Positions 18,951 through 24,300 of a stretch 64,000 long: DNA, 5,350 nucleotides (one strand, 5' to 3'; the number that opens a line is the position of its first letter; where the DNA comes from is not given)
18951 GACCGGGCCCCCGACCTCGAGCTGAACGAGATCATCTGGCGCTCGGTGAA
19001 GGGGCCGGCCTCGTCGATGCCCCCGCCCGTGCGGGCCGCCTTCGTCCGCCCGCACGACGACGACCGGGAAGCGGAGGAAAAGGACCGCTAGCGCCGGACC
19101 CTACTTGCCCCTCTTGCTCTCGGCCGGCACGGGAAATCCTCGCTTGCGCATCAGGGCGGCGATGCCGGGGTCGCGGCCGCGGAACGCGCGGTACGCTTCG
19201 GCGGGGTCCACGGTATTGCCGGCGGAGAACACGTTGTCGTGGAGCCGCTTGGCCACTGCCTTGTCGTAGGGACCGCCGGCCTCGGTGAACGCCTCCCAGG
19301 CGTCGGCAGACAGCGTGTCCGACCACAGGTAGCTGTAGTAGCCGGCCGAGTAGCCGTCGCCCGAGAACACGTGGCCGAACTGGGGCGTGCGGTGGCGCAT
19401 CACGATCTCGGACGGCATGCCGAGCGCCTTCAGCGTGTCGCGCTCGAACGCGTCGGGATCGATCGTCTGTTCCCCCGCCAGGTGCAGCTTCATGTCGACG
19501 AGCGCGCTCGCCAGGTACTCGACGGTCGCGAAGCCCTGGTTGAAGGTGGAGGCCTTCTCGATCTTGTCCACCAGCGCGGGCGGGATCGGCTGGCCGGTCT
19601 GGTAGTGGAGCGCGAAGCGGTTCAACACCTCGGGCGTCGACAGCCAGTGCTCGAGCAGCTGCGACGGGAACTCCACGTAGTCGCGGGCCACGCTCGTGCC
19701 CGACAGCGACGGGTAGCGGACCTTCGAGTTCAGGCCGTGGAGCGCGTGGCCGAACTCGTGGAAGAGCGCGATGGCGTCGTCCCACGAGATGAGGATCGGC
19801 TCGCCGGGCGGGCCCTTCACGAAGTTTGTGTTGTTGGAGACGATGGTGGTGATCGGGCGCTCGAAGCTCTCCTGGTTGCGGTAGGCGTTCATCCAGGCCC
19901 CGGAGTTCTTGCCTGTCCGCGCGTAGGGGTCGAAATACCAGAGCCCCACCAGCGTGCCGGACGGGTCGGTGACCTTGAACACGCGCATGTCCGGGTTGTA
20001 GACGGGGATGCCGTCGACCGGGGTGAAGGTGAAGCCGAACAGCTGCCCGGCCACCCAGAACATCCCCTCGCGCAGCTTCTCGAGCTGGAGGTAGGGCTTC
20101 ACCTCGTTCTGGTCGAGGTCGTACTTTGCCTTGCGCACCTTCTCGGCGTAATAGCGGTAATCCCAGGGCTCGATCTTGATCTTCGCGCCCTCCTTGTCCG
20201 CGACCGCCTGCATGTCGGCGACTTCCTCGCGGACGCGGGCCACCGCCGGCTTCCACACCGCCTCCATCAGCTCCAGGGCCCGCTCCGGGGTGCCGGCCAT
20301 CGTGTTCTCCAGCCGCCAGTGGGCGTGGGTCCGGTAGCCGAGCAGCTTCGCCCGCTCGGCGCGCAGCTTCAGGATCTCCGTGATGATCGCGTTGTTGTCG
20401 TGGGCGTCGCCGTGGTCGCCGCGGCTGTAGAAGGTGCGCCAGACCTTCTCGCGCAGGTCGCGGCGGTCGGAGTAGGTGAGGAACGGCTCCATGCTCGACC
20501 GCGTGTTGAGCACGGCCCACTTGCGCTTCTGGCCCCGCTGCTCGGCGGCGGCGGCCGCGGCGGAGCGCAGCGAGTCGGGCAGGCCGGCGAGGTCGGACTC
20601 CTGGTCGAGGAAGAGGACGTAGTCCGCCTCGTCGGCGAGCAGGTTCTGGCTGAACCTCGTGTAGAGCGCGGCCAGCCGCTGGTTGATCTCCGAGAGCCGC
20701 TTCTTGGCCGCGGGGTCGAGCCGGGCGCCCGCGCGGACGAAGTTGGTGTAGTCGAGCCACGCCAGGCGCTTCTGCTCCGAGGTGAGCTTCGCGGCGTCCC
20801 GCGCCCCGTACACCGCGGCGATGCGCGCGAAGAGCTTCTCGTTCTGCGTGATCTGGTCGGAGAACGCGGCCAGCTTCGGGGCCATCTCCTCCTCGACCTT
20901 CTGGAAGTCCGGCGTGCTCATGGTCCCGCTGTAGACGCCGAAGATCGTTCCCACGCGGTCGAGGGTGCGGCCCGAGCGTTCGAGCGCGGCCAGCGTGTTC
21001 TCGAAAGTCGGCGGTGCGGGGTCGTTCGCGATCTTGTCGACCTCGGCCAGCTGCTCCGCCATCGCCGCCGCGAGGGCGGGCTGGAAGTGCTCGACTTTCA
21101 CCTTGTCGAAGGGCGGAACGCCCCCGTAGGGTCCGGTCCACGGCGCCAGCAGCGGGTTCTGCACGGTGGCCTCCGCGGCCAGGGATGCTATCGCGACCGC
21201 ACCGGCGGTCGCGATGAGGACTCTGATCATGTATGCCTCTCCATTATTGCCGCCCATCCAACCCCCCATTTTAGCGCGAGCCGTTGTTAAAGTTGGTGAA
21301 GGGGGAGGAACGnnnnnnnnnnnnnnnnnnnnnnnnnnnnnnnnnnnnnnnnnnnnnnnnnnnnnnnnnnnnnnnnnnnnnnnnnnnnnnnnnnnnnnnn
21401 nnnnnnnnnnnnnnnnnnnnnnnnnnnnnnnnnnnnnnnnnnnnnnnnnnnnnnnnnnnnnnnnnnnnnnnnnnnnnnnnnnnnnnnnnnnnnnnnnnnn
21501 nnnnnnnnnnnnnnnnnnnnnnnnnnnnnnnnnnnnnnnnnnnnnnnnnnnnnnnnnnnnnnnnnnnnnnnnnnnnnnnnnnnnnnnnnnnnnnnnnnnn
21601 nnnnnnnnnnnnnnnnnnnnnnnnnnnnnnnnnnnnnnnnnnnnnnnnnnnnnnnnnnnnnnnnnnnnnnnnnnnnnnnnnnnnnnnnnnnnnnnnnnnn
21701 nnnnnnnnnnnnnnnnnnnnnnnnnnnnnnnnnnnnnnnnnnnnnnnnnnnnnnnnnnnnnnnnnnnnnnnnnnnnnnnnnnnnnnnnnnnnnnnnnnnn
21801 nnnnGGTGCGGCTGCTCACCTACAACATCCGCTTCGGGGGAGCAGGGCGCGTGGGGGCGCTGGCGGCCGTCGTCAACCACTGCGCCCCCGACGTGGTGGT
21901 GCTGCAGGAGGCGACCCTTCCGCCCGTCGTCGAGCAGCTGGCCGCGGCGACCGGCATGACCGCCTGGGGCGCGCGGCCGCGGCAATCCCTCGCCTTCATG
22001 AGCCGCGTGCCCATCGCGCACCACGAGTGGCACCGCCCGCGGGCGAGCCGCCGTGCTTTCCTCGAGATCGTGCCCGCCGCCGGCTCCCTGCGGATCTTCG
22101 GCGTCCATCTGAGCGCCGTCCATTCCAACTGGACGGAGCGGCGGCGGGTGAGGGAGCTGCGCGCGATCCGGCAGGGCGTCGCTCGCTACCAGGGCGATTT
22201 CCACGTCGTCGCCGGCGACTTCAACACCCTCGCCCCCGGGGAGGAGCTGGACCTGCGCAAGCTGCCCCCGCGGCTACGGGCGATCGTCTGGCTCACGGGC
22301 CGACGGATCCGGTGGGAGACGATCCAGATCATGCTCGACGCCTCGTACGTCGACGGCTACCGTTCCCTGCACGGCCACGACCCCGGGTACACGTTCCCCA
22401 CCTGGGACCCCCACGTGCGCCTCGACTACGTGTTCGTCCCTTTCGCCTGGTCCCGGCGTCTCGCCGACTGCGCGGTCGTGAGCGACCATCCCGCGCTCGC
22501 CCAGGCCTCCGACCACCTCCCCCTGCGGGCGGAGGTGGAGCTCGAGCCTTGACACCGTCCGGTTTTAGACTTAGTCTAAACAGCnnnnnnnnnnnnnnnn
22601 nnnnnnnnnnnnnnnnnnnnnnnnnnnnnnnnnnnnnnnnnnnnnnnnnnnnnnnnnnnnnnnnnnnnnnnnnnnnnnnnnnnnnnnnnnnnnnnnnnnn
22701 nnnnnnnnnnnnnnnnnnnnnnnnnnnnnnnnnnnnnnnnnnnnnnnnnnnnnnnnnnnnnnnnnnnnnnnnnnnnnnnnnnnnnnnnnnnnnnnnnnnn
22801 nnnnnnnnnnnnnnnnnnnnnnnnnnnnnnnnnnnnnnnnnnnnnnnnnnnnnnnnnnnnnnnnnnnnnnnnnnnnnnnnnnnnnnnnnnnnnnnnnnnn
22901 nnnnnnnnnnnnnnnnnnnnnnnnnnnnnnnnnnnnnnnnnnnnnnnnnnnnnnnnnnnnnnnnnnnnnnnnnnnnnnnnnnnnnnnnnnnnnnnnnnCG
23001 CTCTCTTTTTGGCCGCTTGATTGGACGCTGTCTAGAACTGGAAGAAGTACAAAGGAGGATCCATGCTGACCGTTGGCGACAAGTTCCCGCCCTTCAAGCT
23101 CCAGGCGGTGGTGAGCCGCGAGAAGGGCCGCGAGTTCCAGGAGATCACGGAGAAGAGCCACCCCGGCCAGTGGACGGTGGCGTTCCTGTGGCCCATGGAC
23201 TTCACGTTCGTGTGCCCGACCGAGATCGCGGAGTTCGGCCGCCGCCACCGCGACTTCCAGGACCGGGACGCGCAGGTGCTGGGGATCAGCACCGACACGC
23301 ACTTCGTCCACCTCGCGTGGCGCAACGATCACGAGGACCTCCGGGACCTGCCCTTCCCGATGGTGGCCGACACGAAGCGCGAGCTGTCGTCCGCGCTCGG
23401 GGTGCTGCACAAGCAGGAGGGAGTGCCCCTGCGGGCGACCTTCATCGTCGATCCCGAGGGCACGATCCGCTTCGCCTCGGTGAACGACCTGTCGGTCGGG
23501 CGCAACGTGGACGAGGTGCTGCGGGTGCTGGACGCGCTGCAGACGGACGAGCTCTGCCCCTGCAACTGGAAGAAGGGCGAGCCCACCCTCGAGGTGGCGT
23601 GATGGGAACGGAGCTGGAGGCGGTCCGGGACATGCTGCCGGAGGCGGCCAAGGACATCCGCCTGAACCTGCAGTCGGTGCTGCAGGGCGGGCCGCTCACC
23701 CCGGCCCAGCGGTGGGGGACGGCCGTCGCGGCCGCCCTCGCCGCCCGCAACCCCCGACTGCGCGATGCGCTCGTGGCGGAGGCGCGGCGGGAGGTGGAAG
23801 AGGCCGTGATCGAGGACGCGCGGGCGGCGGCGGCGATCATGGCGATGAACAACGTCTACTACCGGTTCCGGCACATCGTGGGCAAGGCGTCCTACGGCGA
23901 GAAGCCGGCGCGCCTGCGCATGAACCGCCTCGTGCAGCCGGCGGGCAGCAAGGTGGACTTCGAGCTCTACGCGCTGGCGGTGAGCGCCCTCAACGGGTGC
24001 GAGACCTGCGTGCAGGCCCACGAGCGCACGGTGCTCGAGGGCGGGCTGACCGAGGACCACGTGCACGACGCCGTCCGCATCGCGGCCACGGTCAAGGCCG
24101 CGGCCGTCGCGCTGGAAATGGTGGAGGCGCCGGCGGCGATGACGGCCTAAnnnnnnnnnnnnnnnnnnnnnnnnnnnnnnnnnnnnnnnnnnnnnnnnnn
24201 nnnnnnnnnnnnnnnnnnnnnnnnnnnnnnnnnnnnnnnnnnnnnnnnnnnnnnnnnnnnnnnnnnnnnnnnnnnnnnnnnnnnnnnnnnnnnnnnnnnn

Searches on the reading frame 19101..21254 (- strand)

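Call 75: search_protein_families(library=pfam, proteins=[window:19101-21254:-])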
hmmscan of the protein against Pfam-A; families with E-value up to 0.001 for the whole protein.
window:19101-21254:- (717 aa): 2 families
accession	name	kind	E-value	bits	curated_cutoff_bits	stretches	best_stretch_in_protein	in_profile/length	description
PF01432.26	Peptidase_M3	-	5.3e-118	395.7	27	1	258-705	1-455/457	Peptidase family M3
PF19310.4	TOP_N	-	0.00042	20.5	27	1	64-180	7-119/123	Neurolysin/Thimet oligopeptidase, N-terminal domain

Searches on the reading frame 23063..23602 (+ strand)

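Call 5: search_protein_families(library=pfam, proteins=[window:23063-23602:+])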
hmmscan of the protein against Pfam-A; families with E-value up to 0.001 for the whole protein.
window:23063-23602:+ (179 aa): 3 families
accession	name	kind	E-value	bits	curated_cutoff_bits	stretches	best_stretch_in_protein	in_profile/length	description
PF00578.27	AhpC-TSA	-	1.6e-37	128.6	26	1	4-137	1-123/124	AhpC/TSA family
PF08534.16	Redoxin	-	1.1e-11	45.1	26.6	1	4-152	2-144/148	Redoxin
PF10417.14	1-cysPrx_C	-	0.00074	19.9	21.1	0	163-176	11-24/41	C-terminal domain of 1-Cys peroxiredoxin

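Call 6: search_protein_families(library=ncbifam, proteins=[window:23063-23602:+], max_evalue=0.01)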
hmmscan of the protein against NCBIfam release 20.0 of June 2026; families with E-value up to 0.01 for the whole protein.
window:23063-23602:+ (179 aa): 12 families
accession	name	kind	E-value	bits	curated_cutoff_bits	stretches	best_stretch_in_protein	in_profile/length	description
TIGR03137.1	AhpC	equivalog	6e-47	159.8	272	1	3-178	3-179/187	alkyl hydroperoxide reductase subunit C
NF011576.0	PRK15000.1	subfamily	1.3e-45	155.6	301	1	4-175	4-181/200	peroxiredoxin C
NF040737.1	peroxi_PrxU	equivalog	1.3e-37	129.7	270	1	1-177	35-216/233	thioredoxin-dependent peroxiredoxin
NF009668.0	PRK13189.1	equivalog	1.2e-34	119.5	211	1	1-173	9-181/224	peroxiredoxin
NF009669.0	PRK13190.1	equivalog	5.6e-33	113.9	261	1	27-176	20-175/203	putative peroxiredoxin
NF010122.0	PRK13599.1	equivalog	9.4e-31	106.9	456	1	4-163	9-164/220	peroxiredoxin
NF009670.0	PRK13191.1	equivalog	1.2e-28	100.1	374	1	4-171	9-176/215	putative peroxiredoxin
NF053650.1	PerredPrxQDein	equivalog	8.2e-11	42.1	260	1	31-158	17-144/148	thioredoxin-dependent peroxiredoxin PrxQ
NF006960.0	PRK09437.1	equivalog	3e-05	24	140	1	2-136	4-133/156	thioredoxin-dependent thiol peroxidase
NF001808.0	PRK00522.1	equivalog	3e-05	23.5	123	1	3-156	19-165/167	thiol peroxidase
NF045827.1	perox_SUH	exception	7.2e-05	22.3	298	1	16-159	25-168/178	thiol peroxidase Prx-SUH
NF002854.0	PRK03147.1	subfamily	0.0022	17.9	170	1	4-137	38-154/176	thiol-disulfide oxidoreductase ResA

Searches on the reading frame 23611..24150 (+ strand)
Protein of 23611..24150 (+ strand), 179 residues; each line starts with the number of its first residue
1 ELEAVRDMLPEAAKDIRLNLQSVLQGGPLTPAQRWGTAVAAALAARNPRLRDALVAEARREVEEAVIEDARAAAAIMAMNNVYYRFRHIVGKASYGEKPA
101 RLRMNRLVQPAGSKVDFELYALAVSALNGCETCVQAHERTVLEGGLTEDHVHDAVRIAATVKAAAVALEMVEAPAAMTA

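Call 5: search_protein_families(library=pfam, proteins=[window:23611-24150:+])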
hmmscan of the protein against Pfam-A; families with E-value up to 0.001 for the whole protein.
window:23611-24150:+ (179 aa): 1 family
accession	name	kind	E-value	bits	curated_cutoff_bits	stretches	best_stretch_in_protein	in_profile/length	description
PF02627.25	CMD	-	3.1e-12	46.8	23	1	102-173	10-81/84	Carboxymuconolactone decarboxylase family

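Call 6: search_protein_families(library=ncbifam, proteins=[window:23611-24150:+], max_evalue=0.01)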
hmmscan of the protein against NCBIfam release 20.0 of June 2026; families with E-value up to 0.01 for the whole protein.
window:23611-24150:+ (179 aa): 6 families
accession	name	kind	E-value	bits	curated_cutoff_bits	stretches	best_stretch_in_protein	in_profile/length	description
TIGR00777.1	ahpD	subfamily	2e-51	174.3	191.95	1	2-173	2-173/177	alkylhydroperoxidase, AhpD family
TIGR00778.1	ahpD_dom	domain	5.2e-12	45.1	27.8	1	111-159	2-50/51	alkylhydroperoxidase AhpD family core domain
TIGR04169.1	perox_w_seleSAM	hypoth_equivalog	4.1e-07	30.1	120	1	118-168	45-95/109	arsenosugar biosynthesis-associated peroxidase-like protein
TIGR01926.1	peroxid_rel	subfamily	0.00011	22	81.8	1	109-143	56-92/178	peroxidase-related enzyme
NF041238.1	AhpD_rel_CFYUT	equivalog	0.0028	17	175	1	71-160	175-266/357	alkylhydroperoxidase-related (seleno)protein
TIGR04030.1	perox_Avi_7169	hypoth_equivalog_domain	0.007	16.5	233.15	0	114-153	73-112/185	alkylhydroperoxidase domain protein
